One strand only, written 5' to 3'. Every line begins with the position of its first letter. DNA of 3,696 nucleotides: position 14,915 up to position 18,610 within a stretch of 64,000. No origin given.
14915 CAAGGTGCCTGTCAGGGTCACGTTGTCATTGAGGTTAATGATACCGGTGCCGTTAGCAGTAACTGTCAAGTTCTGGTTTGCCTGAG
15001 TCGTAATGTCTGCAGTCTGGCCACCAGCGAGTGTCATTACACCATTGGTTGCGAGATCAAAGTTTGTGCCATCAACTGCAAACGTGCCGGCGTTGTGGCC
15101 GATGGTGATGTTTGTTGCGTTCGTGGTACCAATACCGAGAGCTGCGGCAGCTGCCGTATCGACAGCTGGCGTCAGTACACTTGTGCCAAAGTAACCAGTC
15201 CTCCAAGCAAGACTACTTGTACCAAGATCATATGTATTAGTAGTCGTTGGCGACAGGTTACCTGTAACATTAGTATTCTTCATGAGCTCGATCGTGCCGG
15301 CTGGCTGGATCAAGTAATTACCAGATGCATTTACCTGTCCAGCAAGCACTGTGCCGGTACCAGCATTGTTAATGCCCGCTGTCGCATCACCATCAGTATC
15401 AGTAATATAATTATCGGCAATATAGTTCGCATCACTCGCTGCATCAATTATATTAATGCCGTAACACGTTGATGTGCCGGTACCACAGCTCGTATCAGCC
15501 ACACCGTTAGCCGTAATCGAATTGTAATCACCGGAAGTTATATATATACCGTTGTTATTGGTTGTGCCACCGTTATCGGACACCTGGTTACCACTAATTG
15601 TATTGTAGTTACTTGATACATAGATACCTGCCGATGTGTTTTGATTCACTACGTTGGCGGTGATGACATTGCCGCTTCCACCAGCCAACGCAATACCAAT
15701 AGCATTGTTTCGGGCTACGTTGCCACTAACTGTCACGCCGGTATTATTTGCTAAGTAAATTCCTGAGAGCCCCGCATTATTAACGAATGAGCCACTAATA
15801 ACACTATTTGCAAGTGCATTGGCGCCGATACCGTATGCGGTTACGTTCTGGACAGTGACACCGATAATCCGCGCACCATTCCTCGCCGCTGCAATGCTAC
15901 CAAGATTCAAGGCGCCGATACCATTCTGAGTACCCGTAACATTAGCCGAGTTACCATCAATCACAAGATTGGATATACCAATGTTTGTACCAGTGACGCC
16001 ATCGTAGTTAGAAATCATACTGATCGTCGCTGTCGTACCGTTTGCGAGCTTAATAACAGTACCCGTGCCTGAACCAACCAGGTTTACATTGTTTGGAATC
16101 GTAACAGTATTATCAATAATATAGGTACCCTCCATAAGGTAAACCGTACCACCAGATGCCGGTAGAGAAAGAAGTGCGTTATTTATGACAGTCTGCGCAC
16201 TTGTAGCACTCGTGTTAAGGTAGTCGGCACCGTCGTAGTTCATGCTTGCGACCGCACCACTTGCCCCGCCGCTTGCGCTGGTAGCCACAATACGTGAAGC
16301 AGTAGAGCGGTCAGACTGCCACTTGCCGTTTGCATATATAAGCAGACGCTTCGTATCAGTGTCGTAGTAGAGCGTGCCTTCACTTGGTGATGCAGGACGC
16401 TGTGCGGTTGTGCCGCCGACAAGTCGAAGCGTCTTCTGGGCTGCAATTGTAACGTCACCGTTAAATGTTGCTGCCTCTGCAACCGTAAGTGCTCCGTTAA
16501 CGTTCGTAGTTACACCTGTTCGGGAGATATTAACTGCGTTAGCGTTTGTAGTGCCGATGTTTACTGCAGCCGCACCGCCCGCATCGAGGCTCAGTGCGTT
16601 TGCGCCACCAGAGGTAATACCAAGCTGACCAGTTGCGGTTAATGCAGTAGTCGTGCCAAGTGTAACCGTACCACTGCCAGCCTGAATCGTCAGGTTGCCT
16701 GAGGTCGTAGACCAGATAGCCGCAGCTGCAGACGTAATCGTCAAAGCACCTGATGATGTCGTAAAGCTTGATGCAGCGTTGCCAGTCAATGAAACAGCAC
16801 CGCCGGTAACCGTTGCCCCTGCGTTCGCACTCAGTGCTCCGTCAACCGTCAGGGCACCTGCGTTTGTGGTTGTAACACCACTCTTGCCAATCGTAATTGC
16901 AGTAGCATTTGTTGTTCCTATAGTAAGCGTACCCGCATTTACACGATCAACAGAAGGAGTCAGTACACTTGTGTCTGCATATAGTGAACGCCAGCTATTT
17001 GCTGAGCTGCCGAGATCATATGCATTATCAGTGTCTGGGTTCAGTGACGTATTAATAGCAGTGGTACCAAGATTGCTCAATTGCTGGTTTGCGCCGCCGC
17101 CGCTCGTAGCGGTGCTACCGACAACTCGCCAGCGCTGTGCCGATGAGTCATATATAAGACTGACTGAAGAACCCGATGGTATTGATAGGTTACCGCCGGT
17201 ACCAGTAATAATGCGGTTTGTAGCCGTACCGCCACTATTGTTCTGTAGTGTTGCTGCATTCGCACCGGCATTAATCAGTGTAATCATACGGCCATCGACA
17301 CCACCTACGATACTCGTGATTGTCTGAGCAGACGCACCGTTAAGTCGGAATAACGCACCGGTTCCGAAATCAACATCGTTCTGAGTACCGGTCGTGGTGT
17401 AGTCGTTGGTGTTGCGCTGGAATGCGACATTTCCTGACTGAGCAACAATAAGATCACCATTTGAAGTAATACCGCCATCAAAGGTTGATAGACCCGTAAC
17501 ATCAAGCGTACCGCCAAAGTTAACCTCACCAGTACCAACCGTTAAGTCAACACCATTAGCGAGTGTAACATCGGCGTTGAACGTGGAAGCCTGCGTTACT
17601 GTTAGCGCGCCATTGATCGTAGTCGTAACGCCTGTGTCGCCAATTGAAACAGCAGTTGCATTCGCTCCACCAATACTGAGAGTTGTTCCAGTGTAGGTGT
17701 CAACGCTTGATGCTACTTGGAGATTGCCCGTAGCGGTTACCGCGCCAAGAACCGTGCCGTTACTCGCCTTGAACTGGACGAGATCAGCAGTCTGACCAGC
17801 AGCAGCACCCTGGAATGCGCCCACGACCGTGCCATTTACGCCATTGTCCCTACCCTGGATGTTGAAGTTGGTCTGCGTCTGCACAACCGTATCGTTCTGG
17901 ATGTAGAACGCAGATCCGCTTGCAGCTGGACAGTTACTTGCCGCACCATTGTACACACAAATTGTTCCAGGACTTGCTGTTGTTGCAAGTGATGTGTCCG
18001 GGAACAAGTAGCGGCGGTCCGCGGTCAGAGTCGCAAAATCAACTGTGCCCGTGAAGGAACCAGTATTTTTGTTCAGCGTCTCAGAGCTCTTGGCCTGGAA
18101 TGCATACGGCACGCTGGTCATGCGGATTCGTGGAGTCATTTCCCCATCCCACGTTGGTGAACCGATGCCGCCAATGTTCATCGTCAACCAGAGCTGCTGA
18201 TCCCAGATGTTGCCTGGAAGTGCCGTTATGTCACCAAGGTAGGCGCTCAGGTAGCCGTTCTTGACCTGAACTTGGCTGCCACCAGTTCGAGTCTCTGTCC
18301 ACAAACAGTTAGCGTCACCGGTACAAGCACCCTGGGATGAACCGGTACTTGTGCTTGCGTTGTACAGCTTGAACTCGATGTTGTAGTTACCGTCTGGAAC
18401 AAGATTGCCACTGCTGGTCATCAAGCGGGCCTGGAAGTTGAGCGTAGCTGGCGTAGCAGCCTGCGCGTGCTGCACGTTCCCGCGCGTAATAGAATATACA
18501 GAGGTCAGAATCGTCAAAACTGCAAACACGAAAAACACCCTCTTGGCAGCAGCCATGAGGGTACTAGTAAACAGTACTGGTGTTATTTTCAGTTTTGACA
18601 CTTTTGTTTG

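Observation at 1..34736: About 33 kb island of giant surface proteins organised as a duplicated fibre->Kelch cassette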

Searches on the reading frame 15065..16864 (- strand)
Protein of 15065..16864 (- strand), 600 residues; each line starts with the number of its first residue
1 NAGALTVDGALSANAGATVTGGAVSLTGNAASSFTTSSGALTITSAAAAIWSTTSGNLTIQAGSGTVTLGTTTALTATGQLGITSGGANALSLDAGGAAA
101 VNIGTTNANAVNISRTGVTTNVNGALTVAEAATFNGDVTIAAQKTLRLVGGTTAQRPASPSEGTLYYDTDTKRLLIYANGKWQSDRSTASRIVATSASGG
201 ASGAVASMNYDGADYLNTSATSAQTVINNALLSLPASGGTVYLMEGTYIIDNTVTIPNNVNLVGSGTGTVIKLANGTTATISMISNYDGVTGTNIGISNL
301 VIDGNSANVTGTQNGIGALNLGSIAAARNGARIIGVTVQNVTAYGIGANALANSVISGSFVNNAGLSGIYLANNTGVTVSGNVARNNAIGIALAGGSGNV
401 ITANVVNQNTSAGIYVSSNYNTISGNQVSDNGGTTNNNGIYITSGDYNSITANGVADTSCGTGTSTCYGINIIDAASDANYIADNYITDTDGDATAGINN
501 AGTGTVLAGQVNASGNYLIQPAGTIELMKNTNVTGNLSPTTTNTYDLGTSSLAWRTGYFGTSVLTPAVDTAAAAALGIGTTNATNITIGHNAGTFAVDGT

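Call 100: search_protein_families(library=pfam, proteins=[window:15065-16864:-], max_evalue=0.01)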
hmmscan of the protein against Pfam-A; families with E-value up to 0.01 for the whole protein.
window:15065-16864:- (600 aa): 3 families
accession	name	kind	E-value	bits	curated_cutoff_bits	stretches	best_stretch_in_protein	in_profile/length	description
PF13229.12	Beta_helix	-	2.8e-12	47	25.9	1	328-485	7-156/158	Right handed beta helix region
PF05048.19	NosD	-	2.7e-09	37.2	23.6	1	300-517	3-206/212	Periplasmic copper-binding protein (NosD)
PF12708.12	Pect-lyase_RHGA_epim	-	3.2e-09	37.3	27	1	217-431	11-208/213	Rhamnogalacturonase A/epimerase, pectate lyase-like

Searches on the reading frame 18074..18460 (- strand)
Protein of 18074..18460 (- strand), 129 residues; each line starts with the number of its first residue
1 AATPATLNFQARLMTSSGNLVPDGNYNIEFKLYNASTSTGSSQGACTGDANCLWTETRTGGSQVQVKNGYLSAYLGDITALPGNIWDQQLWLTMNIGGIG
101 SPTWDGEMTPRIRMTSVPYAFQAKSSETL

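Call 96: search_protein_families(library=pfam, proteins=[window:18074-18460:-], max_evalue=10)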
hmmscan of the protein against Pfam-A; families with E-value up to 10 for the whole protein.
seq(129 aa): 0 families

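Call 97: find_homologous_proteins(query=window:18074-18460:-, max_evalue=0.001)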
Query seq(129 aa) (129 aa): 36 proteins with E <= 0.001 among 42 candidates.
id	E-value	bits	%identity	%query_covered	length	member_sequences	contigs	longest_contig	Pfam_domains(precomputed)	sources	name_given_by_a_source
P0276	1.2e-53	199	76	89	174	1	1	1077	-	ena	-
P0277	2.6e-53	197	72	95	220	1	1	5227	-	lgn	-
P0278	2.9e-52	194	69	98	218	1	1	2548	-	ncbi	ncbi:MAG: hypothetical protein AAB459_00560, partial [Patescibacteria group bacterium]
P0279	5.8e-50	187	67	95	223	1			-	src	-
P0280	1.1e-49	186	67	95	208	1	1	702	-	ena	-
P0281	6.5e-48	180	63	98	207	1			-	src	-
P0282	2.4e-47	178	69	95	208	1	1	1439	-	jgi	jgi:hypothetical protein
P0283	5.6e-46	174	67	91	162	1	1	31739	-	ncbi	ncbi:MAG: hypothetical protein ABSB12_00330, partial [Candidatus Saccharimonadales bacterium]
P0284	2.8e-40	155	60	98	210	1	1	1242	-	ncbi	ncbi:MAG: hypothetical protein ACREF7_04345, partial [Candidatus Saccharimonadales bacterium]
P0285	3.4e-38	149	57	97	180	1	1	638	-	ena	-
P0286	1.2e-35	140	59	90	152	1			-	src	-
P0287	1.8e-35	140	58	95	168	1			-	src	-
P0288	2.9e-34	136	57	94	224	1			-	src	-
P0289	1.0e-33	134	65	83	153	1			-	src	-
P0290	4.7e-33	132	59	95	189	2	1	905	-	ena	-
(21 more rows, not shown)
